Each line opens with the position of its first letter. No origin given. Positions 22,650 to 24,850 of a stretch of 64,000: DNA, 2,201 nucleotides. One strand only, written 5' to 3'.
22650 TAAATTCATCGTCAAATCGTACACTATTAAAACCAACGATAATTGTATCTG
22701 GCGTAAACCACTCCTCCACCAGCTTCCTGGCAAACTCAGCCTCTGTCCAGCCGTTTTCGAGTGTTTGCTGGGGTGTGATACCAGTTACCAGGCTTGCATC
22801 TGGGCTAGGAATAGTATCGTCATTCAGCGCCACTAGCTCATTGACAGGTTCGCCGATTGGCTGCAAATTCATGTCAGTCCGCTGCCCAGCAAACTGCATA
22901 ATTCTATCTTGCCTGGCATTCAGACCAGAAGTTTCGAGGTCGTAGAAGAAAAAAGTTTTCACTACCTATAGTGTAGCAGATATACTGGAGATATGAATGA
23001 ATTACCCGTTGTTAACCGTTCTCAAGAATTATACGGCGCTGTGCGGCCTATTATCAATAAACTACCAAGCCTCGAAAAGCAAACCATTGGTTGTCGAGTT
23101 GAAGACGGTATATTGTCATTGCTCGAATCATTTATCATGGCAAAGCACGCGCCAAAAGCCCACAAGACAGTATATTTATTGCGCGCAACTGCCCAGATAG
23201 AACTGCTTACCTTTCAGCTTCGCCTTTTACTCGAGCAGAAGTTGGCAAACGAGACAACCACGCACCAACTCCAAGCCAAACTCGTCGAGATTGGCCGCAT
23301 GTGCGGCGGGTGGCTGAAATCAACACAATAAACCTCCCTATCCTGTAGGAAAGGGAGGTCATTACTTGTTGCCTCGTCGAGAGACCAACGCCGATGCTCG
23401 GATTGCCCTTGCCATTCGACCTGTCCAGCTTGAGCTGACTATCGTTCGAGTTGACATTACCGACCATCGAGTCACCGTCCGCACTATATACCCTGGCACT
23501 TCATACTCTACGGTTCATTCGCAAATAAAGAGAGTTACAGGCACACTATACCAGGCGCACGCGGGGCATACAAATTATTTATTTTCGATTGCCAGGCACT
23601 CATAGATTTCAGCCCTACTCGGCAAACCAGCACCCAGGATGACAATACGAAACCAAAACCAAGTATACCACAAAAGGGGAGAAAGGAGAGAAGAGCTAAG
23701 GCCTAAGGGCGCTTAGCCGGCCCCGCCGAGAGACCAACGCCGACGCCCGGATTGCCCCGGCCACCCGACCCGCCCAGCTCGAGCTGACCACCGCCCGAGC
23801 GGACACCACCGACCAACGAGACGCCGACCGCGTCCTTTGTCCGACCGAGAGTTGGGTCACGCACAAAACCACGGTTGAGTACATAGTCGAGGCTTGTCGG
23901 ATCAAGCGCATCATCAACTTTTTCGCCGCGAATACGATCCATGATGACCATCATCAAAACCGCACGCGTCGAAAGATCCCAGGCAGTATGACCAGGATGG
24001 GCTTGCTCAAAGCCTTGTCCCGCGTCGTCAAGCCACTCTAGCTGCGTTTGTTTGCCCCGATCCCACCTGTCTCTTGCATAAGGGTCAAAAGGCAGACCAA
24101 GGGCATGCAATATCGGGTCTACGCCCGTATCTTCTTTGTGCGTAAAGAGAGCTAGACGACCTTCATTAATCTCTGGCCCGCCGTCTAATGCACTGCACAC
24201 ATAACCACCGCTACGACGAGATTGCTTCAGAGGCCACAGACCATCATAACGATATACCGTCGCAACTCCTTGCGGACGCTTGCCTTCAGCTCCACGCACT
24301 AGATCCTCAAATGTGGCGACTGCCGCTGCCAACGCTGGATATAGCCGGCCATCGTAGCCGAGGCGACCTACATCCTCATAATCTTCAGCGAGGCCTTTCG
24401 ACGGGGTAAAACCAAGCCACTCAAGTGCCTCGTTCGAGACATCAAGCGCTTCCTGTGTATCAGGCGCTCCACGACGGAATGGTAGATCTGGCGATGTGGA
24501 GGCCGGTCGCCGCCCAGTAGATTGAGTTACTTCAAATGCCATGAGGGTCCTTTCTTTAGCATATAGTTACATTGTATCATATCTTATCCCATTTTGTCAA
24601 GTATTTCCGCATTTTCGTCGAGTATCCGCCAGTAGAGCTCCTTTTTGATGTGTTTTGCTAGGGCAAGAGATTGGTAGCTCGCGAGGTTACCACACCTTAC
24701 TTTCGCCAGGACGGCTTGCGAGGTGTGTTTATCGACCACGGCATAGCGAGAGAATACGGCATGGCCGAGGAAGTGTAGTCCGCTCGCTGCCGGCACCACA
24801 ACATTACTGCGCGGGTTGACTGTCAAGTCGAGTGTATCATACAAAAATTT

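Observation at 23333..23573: Non-canonical DGR layout: TR looks like a self-contained minus-strand transcription unit convergent with avd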

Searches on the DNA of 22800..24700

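Call 36: search_rna_families(source=window, start=22800, end=24700, threshold=evalue, max_evalue=5)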
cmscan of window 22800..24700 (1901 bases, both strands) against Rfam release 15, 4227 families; matches with E-value up to 5: 2.
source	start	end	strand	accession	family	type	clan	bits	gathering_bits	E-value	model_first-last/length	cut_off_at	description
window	23322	23386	-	RF02371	PyrG_leader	Cis-reg; leader;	-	26.1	65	0.96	1-78/78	no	PyrG leader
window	23900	23958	-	RF01127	sR42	Gene; snRNA; snoRNA; CD-box;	-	15.3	38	1.2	1-63/63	no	Small nucleolar RNA sR42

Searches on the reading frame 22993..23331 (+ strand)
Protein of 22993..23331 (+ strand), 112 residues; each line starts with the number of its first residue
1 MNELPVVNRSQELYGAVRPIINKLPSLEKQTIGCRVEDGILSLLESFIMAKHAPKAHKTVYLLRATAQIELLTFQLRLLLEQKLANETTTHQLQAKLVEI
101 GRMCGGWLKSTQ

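Call 4: search_protein_families(library=pfam, proteins=[window:22993-23331:+], max_evalue=0.01)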
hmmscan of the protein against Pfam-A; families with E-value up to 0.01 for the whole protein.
window:22993-23331:+ (112 aa): 1 family
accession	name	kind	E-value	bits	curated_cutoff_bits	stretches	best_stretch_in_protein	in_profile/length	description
PF22296.2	bAvd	-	7.4e-13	49.4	40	1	8-110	5-106/107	bAvd-like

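Call 77: search_solved_structures(query=window:22993-23331:+, max_evalue=1)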
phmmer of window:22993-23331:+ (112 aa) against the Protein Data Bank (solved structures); distinct sequences matched with E-value up to 1: 2.
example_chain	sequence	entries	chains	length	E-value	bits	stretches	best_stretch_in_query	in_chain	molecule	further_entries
4dwl_A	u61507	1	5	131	0.0017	21.9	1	5-109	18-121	Bbp7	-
8ub7_B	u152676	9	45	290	0.011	19.3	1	6-109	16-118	Avd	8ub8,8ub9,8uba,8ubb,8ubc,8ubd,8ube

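Call 94: search_protein_families(library=ncbifam, proteins=[window:22993-23331:+], max_evalue=0.01)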
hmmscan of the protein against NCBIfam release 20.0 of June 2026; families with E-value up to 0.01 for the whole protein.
window:22993-23331:+ (112 aa): 1 family
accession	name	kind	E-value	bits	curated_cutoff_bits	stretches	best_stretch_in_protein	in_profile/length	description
NF033474.1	DivGenRetAVD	equivalog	5.1e-18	65.3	80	1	4-109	1-104/104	diversity-generating retroelement protein Avd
